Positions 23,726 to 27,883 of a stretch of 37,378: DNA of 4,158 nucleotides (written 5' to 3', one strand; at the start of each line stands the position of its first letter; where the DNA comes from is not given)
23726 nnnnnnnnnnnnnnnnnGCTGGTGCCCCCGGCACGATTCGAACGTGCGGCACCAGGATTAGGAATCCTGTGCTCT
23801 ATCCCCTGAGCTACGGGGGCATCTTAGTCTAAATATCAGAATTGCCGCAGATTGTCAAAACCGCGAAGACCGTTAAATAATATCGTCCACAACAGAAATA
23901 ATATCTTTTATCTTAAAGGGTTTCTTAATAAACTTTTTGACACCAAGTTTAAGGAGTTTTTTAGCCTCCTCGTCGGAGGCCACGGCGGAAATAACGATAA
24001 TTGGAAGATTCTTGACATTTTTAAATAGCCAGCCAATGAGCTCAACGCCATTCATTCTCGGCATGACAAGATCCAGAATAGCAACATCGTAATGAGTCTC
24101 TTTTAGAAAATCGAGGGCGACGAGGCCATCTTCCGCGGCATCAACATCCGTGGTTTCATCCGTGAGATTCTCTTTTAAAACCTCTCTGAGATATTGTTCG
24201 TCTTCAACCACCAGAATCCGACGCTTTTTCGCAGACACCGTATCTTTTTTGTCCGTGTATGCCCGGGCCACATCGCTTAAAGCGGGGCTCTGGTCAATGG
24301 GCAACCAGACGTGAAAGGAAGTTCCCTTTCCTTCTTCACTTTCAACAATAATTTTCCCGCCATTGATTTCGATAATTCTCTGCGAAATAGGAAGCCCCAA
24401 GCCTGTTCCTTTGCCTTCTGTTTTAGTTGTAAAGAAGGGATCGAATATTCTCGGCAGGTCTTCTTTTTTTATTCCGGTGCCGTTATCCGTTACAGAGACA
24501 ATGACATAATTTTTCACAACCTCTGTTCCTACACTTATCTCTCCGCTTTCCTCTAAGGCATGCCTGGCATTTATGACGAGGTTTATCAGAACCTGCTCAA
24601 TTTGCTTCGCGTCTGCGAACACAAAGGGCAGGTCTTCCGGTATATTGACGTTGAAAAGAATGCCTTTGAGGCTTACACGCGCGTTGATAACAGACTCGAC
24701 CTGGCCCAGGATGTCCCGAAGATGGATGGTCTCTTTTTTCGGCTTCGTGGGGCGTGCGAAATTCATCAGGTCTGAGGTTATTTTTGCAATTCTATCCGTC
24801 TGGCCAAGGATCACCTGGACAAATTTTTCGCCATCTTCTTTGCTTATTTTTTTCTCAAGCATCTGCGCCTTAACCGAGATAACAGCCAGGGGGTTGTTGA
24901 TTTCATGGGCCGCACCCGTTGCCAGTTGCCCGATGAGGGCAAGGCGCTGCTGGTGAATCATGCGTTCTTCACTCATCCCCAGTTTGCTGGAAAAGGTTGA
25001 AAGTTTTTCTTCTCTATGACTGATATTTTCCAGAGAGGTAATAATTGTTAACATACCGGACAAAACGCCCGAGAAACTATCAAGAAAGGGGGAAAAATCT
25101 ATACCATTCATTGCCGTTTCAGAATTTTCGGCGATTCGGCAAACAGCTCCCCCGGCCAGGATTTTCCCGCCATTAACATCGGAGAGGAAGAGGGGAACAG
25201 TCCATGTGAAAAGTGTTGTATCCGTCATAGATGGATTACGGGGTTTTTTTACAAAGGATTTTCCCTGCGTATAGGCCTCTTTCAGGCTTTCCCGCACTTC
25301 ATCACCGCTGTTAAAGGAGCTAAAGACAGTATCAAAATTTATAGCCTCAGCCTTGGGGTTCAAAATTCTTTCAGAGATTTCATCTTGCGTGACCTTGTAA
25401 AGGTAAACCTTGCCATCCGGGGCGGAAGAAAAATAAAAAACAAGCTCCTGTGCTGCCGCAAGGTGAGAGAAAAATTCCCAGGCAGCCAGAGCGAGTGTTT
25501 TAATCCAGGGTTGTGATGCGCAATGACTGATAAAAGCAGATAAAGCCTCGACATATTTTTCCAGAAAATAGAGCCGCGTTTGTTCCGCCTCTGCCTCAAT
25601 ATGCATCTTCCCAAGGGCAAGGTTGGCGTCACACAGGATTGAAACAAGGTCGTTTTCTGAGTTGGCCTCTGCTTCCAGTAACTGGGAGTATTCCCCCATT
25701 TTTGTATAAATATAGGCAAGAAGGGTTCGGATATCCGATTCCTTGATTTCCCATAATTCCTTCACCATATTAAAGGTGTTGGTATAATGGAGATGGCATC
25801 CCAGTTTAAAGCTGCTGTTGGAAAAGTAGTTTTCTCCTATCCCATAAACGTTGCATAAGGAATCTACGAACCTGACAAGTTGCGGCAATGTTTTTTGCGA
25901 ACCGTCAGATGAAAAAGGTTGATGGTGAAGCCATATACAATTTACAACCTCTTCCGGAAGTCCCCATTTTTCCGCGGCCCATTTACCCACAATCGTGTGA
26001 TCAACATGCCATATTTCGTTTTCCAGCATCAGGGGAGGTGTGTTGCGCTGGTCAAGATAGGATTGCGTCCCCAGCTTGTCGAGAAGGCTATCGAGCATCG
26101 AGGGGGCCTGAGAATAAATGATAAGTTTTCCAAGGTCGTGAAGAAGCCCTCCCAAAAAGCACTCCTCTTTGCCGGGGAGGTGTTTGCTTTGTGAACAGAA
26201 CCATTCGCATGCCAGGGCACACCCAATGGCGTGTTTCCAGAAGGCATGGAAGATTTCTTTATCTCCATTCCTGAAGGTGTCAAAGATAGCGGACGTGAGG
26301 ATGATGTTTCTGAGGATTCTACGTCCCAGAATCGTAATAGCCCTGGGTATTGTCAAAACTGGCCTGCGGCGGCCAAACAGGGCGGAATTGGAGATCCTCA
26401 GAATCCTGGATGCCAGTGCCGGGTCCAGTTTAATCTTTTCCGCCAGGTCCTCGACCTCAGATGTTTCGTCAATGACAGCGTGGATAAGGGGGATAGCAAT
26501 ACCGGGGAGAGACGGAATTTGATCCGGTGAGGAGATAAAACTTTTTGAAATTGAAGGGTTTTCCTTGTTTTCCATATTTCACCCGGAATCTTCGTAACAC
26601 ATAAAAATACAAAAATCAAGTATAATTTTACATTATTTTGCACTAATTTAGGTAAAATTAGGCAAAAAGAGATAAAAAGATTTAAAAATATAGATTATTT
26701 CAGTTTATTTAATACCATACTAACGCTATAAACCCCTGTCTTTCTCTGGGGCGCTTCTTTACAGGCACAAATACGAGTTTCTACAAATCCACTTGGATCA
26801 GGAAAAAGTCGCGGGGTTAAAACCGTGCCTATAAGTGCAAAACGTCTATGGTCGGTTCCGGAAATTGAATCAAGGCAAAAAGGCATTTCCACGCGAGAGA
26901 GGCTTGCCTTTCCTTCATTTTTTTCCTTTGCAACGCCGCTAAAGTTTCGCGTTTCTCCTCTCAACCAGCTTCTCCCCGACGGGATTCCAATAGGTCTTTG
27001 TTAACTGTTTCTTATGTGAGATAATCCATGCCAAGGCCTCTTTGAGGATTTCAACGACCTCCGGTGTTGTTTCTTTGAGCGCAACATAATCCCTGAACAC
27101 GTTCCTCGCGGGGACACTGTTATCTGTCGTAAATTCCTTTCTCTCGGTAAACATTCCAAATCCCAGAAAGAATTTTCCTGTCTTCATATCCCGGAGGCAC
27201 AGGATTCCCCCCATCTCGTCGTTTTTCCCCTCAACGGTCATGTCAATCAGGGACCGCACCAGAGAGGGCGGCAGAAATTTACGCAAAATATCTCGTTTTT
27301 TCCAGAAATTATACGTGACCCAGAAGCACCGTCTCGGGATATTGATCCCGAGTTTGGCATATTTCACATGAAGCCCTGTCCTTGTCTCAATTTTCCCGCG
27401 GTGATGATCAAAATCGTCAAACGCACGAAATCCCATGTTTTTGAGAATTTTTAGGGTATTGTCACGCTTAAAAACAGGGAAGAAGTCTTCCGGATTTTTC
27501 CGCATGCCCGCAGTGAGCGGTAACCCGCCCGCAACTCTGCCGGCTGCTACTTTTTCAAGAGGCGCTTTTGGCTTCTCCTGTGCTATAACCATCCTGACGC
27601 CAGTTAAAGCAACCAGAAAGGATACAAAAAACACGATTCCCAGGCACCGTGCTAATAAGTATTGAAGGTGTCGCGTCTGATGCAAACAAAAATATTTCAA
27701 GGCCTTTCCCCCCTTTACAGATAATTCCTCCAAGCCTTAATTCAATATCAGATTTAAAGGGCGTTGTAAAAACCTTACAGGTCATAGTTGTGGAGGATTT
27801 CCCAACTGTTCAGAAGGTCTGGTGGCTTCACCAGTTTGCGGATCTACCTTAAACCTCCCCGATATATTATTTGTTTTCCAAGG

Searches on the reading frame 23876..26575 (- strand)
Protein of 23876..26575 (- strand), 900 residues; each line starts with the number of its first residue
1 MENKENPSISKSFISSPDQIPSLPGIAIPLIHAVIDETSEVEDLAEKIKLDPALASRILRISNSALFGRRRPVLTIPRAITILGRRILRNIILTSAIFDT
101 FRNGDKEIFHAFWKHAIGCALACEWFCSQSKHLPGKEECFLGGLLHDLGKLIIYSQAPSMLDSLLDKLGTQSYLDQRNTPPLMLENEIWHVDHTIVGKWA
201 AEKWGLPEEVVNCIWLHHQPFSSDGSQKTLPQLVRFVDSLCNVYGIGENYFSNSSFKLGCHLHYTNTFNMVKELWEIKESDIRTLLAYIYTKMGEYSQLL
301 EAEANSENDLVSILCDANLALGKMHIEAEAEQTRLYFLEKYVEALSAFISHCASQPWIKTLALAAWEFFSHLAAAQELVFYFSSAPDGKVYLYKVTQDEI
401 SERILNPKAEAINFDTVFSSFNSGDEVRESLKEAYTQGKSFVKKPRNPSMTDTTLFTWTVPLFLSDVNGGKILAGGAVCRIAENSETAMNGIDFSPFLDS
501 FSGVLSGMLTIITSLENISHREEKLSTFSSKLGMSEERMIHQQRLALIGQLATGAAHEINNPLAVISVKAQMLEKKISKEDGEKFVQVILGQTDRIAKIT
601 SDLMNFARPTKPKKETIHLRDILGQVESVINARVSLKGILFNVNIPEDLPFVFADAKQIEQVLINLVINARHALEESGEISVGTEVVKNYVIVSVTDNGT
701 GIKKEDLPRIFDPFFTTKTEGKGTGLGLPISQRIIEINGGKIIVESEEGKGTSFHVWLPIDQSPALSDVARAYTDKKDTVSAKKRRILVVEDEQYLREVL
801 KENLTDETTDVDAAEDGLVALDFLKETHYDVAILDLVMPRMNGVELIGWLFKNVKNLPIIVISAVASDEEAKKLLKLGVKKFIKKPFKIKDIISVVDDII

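Call 7: search_protein_families(library=pfam, proteins=[window:23876-26575:-], max_evalue=0.01)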
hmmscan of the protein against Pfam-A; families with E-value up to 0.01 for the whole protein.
window:23876-26575:- (900 aa): 7 families
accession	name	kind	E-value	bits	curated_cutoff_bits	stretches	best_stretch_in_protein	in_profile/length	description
PF08668.18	HDOD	-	9.1e-48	162.8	22.9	1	20-220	1-196/196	HDOD domain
PF02518.31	HATPase_c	-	2.2e-27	96.1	26.4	1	655-761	2-110/111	Histidine kinase-, DNA gyrase B-, and HSP90-like ATPase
PF00072.30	Response_reg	-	4.7e-26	91.6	30.2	1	787-896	1-110/111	Response regulator receiver domain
PF00512.31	HisKA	-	6e-13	49.1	26.9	1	549-609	3-63/66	His Kinase A (phospho-acceptor) domain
PF01966.28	HD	-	0.00015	22.5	22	1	113-239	2-112/116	HD domain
PF13589.12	HATPase_c_3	-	0.0046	17.4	25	0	659-718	3-60/137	Histidine kinase-, DNA gyrase B-, and HSP90-like ATPase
PF14501.12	HATPase_c_5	-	0.008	16.5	22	0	663-749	10-93/102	GHKL domain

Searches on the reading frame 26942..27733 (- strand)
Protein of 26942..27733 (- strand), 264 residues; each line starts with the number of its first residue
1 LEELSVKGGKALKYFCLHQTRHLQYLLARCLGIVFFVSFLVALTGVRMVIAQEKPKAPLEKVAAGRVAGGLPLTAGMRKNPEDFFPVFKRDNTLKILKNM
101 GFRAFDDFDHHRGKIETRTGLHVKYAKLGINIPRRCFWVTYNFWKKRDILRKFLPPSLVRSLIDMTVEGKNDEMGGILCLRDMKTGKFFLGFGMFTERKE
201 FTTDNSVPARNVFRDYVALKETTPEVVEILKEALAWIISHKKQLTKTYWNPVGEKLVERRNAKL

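Call 7: search_protein_families(library=pfam, proteins=[window:26942-27733:-], max_evalue=0.01)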
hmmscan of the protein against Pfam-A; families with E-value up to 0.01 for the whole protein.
window:26942-27733:- (264 aa): 0 families

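Call 21: search_protein_families(library=ncbifam, proteins=[window:26942-27733:-], max_evalue=1)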
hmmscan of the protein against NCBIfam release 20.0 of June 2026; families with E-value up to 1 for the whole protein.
window:26942-27733:- (264 aa): 0 families

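Call 36: find_homologous_proteins(query=window:26942-27733:-, max_evalue=0.001)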
Query window:26942-27733:- (264 aa): 12 proteins with E <= 0.001 among 1745 candidates.
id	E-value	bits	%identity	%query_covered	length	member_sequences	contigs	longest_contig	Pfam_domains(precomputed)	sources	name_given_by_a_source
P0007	9.2e-144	496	100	82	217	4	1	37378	-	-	-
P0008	5.9e-128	444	83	89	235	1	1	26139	-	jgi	-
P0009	8.1e-120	417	83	81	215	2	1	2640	-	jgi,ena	jgi:hypothetical protein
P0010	3.3e-102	360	75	75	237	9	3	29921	-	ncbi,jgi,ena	-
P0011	7.4e-102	358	73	78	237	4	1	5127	-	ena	-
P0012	8.3e-101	355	72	78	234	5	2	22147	-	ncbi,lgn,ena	-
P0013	3.0e-97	343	64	92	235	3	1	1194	-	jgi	-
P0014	8.0e-96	339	69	76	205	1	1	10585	-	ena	-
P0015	1.1e-93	332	74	71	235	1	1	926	-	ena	-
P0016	2.5e-80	288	60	81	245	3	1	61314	-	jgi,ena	-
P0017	3.9e-80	287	62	75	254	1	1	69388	-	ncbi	-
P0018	1.9e-79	285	61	77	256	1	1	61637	-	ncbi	-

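Call 37: find_encoding_contigs(protein=P0008, flank=10000, max_places=2)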
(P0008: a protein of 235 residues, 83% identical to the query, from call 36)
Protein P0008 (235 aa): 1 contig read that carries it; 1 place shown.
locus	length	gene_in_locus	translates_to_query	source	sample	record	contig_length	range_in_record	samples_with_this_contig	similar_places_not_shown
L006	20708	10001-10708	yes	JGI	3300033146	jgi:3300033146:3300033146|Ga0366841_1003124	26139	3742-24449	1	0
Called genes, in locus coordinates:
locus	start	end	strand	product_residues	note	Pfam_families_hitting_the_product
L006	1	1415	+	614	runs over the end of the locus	-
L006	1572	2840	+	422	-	-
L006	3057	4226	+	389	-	PF03435:Sacchrp_dh_NADP, PF16653:Sacchrp_dh_C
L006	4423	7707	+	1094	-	PF00989:PAS, PF13426:PAS_9, PF00989:PAS, PF08448:PAS_4, PF13426:PAS_9, PF00512:HisKA, PF02518:HATPase_c, PF00072:Response_reg, +3 more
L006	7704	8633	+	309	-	PF00072:Response_reg, PF00990:GGDEF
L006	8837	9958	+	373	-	PF04015:DUF362, PF17179:Fer4_22 (faint), PF12838:Fer4_7, PF13187:Fer4_9, PF13237:Fer4_10 (weak), PF14697:Fer4_21, PF00037:Fer4, PF12837:Fer4_6, +3 more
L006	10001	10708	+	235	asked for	-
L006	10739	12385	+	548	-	PF02872:5_nucleotid_C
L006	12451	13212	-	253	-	PF00977:His_biosynth, PF01207:Dus (faint), PF03060:NMO (faint)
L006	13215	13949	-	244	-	PF00977:His_biosynth, PF01207:Dus (faint)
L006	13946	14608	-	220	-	-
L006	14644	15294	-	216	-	PF00923:TAL_FSA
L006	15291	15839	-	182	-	PF00702:Hydrolase (faint), PF08282:Hydrolase_3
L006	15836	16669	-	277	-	PF00793:DAHP_synth_1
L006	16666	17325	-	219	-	PF00117:GATase, PF07685:GATase_3, PF01174:SNO (weak)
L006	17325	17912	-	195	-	PF00475:IGPD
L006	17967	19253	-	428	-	PF00275:EPSP_synthase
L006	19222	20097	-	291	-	PF17827:PrmC_N, PF03602:Cons_hypoth95 (weak), PF05175:MTS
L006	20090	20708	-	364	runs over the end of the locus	PF03462:PCRF, PF00472:RF-1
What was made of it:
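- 27714..36696 (.): About 9.0 kb segment carrying both genes and their control regions. It is absent from the corresponding site of related contig L006, where the two flanking genes lie about 10 bp apart. Gene table of L006 (call 37).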

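Call 38: find_encoding_contigs(protein=P0010, flank=10000, max_places=2)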
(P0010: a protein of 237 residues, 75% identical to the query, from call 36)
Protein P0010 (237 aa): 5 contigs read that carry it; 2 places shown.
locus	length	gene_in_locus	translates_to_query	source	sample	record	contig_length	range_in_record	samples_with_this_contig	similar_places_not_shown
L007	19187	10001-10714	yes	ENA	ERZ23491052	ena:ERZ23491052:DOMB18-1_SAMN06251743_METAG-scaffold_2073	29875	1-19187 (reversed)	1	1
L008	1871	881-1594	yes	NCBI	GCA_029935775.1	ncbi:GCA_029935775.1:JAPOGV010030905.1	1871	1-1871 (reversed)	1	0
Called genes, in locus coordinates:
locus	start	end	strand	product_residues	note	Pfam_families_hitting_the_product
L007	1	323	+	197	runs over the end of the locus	PF01025:GrpE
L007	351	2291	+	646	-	PF00012:HSP70, PF06723:MreB_Mbl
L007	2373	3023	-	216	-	PF00571:CBS, PF01842:ACT, PF22190:TTHA0829-like_ACT, PF22629:ACT_AHAS_ss (weak)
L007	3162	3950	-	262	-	PF00413:Peptidase_M10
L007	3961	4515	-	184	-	-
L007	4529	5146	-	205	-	PF12654:DUF3786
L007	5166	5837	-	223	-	PF00834:Ribul_P_3_epim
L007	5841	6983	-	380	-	PF01029:NusB, PF22458:RsmF-B_ferredox, PF01189:Methyltr_RsmB-F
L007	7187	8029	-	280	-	PF01435:Peptidase_M48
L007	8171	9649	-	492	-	PF00149:Metallophos, PF02872:5_nucleotid_C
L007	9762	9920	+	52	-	-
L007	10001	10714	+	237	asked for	-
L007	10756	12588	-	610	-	PF00361:Proton_antipo_M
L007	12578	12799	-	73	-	-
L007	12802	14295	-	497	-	PF00361:Proton_antipo_M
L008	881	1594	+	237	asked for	-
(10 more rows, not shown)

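Call 39: find_encoding_contigs(protein=P0017, flank=10000, max_places=2)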
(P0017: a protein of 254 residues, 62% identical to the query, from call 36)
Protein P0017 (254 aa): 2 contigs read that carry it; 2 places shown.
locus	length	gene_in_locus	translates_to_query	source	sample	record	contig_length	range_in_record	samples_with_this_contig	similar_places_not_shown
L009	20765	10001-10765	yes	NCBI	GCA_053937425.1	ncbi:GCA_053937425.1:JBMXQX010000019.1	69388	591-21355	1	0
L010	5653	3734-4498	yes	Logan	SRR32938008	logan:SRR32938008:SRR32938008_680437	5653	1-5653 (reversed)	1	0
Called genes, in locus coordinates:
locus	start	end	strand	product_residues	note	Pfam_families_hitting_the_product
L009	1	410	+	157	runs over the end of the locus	PF13551:HTH_29, PF13565:HTH_32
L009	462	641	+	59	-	-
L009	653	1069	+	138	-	PF13358:DDE_3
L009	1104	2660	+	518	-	PF00989:PAS, PF13426:PAS_9, PF00512:HisKA, PF02518:HATPase_c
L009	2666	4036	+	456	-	PF00072:Response_reg, PF00158:Sigma54_activat, PF14532:Sigma54_activ_2, PF07724:AAA_2 (faint), PF07728:AAA_5 (weak), PF25601:AAA_lid_14, PF02954:HTH_8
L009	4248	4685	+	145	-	PF05598:DUF772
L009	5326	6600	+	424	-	PF03952:Enolase_N, PF00113:Enolase_C, PF13378:MR_MLE_C (weak)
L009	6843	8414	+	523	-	PF00488:MutS_V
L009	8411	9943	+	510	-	PF00488:MutS_V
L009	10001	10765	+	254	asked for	-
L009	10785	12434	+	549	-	PF00149:Metallophos (weak), PF02872:5_nucleotid_C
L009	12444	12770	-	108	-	-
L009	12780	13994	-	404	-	PF03977:OAD_beta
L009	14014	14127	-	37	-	-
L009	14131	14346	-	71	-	PF00364:Biotin_lipoyl, PF25917:BSH_RND, PF25973:BSH_CzcB (faint), PF25919:BSH_CusB (faint)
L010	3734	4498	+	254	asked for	-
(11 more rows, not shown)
